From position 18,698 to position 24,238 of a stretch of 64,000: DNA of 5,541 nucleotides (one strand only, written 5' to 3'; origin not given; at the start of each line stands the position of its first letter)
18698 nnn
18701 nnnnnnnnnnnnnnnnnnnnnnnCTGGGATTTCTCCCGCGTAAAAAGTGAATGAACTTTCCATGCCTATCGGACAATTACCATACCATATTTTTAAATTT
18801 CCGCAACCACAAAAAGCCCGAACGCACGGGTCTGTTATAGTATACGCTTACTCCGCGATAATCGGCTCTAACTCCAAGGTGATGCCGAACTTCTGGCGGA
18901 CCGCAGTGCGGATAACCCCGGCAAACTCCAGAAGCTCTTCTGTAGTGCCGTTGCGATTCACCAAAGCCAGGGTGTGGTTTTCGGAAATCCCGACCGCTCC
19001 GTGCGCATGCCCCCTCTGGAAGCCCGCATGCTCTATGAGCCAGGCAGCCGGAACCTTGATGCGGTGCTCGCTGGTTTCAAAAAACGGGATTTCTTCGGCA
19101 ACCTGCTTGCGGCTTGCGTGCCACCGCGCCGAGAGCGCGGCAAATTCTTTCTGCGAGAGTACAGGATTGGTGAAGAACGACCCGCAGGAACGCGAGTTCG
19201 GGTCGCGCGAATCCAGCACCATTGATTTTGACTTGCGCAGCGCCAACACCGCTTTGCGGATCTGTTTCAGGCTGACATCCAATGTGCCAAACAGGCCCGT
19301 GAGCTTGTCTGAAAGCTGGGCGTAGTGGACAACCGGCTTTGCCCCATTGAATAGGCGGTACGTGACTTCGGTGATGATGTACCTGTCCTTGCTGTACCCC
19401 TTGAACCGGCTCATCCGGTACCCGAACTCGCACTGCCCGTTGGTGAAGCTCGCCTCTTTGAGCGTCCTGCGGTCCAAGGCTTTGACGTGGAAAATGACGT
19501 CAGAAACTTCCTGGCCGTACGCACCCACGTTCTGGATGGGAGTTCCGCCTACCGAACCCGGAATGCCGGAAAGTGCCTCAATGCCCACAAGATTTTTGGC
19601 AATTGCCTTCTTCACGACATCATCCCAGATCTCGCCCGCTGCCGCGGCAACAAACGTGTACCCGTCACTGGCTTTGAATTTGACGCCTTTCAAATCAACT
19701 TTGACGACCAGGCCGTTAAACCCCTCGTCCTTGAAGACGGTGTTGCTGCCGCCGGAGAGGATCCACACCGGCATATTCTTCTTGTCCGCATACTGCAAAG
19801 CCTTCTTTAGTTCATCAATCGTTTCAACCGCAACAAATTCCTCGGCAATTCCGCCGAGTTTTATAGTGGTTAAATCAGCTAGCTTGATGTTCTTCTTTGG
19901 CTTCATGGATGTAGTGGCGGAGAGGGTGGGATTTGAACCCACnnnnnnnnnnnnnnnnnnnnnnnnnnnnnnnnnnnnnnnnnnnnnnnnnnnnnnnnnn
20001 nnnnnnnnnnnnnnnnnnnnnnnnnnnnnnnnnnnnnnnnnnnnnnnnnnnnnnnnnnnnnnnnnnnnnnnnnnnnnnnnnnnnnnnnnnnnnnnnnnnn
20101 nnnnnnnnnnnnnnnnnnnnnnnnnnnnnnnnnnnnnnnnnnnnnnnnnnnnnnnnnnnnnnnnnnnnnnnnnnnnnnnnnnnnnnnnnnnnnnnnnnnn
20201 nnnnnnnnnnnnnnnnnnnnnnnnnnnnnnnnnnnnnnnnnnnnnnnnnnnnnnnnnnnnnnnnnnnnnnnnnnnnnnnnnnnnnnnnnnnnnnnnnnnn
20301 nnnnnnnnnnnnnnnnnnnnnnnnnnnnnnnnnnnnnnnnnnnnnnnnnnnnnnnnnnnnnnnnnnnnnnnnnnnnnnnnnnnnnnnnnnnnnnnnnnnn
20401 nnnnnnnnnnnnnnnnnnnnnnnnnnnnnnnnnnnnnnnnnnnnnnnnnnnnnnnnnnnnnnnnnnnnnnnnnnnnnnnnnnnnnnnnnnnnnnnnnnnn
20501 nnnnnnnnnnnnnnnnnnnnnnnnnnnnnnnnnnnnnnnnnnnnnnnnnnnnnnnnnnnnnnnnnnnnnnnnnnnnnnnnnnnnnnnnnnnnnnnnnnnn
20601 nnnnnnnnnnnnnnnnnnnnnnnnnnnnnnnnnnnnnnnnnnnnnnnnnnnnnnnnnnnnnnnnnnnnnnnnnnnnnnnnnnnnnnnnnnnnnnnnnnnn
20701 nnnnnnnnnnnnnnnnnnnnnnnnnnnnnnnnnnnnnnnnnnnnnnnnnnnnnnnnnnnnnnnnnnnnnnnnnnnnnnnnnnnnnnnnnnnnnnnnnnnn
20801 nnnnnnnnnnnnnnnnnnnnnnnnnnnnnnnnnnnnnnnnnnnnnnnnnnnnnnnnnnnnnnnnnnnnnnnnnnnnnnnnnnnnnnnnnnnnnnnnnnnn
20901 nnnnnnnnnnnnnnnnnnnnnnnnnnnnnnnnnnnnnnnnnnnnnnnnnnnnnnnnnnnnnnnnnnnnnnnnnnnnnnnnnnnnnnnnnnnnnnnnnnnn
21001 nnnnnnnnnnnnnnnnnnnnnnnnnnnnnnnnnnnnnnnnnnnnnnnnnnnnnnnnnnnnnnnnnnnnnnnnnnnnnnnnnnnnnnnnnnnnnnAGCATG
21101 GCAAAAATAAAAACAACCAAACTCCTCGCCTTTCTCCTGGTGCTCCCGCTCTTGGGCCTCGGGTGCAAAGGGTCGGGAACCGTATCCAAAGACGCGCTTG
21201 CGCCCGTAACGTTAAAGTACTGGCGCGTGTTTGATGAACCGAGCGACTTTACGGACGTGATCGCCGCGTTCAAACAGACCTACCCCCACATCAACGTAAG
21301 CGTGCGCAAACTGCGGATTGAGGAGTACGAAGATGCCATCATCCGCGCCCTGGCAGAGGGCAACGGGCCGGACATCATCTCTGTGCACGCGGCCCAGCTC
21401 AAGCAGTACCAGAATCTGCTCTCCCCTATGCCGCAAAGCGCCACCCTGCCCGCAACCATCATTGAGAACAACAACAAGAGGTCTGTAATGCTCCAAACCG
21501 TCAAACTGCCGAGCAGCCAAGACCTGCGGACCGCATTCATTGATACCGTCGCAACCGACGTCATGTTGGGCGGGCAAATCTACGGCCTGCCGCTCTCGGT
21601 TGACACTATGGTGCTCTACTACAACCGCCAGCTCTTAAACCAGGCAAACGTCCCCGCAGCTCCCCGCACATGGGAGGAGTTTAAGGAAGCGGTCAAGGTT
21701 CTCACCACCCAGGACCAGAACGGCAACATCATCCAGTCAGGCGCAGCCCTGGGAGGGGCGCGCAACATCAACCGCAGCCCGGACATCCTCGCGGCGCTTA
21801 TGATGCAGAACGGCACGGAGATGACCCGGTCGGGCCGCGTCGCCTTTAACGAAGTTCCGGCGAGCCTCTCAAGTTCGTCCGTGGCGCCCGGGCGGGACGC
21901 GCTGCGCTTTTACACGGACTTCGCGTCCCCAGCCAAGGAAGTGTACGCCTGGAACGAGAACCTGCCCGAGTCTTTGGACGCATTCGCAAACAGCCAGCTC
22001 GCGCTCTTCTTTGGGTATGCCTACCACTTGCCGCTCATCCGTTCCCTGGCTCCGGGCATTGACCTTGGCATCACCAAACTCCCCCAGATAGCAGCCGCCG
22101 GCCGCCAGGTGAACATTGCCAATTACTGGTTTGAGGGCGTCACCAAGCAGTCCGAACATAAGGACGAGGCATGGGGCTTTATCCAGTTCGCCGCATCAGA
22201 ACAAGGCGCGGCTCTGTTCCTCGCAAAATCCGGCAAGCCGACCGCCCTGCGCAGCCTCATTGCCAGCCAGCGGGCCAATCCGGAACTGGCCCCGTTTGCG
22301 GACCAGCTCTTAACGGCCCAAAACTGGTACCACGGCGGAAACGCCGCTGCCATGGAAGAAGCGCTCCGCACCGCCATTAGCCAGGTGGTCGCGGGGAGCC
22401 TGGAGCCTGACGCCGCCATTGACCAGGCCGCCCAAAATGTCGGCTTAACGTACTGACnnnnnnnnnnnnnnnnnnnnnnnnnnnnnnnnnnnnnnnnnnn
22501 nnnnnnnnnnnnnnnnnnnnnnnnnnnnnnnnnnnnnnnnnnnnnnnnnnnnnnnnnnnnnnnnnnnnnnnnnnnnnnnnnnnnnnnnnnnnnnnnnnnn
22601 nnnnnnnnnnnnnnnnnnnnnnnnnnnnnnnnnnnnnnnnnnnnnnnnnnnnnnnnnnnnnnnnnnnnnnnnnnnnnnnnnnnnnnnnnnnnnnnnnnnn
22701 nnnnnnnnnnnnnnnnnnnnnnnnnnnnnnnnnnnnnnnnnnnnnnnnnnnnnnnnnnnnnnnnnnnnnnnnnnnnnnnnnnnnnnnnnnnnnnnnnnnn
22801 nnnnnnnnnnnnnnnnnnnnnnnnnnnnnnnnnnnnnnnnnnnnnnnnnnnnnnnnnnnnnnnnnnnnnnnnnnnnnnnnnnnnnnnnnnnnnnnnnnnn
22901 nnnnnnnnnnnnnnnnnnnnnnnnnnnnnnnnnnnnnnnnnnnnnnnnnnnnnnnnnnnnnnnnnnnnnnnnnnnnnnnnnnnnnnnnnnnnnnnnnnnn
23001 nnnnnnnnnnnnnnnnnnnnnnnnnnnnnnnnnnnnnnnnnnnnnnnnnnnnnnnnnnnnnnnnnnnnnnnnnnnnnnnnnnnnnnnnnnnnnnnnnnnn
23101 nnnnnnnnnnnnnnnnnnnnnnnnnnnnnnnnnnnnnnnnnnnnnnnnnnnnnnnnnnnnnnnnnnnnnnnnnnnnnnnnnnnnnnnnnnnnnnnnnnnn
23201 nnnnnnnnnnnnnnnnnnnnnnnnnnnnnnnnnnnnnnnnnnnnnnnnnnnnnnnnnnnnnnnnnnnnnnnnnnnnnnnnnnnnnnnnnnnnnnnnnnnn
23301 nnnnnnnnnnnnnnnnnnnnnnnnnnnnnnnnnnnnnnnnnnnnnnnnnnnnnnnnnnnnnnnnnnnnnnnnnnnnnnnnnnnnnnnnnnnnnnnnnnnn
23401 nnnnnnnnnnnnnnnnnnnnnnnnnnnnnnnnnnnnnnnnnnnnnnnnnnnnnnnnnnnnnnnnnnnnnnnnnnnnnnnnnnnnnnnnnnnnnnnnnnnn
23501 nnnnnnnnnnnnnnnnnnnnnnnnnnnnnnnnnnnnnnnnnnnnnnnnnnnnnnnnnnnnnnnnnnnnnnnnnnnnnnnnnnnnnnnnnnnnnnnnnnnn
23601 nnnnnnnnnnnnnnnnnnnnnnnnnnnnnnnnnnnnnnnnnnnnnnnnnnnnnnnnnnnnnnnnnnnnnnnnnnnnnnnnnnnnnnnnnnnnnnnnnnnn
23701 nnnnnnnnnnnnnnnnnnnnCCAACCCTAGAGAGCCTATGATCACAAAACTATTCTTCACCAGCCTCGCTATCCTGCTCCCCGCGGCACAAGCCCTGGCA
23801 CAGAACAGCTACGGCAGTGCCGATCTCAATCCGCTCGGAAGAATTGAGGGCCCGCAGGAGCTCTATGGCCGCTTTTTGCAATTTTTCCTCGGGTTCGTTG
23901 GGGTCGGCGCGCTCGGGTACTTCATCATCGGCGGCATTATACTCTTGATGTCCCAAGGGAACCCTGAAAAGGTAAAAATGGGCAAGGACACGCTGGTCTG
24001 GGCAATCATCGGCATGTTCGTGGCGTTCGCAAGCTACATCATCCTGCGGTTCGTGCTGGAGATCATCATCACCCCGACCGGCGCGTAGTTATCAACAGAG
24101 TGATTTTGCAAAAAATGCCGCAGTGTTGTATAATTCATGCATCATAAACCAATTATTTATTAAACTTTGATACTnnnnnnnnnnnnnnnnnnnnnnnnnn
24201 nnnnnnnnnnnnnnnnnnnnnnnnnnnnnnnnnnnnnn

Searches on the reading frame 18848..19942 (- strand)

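Call 35: search_protein_families(library=pfam, proteins=[window:18848-19942:-], max_evalue=0.001)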
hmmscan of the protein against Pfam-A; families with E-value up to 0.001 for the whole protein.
window:18848-19942:- (364 aa): 2 families
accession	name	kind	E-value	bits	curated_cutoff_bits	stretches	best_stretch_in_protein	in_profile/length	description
PF01565.28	FAD_binding_4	-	7.9e-23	81.1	26.4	1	36-157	4-130/139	FAD binding domain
PF02873.21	MurB_C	-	9.5e-23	80.7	27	1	227-362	1-98/99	UDP-N-acetylenolpyruvoylglucosamine reductase, C-terminal domain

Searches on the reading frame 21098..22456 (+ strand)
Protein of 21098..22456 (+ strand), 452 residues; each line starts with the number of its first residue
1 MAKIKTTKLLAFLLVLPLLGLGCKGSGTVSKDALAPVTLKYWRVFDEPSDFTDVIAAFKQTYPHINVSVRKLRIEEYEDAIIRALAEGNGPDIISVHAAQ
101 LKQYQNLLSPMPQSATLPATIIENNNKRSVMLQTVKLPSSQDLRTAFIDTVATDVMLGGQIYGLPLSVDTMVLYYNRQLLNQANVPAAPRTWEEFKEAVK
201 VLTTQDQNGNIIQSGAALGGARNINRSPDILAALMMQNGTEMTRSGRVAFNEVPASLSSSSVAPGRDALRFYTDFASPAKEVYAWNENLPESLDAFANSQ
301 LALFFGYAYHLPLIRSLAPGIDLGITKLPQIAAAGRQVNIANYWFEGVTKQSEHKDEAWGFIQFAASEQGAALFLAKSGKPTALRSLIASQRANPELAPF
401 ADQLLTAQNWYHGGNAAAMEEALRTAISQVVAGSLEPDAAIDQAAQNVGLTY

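Call 35: search_protein_families(library=pfam, proteins=[window:21098-22456:+], max_evalue=0.001)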
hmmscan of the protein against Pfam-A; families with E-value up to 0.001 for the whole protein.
window:21098-22456:+ (452 aa): 3 families
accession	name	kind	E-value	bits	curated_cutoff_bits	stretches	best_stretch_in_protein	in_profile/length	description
PF01547.30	SBP_bac_1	-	1.7e-25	91.1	26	1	49-371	8-306/307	Bacterial extracellular solute-binding protein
PF13416.11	SBP_bac_8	-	2.3e-24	87.1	27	1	54-391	2-269/279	Bacterial extracellular solute-binding protein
PF13343.11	SBP_bac_6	-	0.00038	20.5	24.6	0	146-195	36-86/245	Bacterial extracellular solute-binding protein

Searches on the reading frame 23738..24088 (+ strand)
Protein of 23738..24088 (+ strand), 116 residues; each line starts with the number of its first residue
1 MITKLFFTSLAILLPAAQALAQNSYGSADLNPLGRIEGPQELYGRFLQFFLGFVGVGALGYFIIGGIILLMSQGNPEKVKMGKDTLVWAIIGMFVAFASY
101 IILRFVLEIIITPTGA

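Call 8: search_protein_families(library=pfam, proteins=[window:23738-24088:+], max_evalue=0.01)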
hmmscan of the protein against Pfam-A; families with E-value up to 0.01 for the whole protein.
window:23738-24088:+ (116 aa): 1 family
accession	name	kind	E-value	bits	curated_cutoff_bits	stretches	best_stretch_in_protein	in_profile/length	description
PF18895.5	T4SS_pilin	-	1.8e-11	44.4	26.6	1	40-106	6-71/71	Type IV secretion system pilin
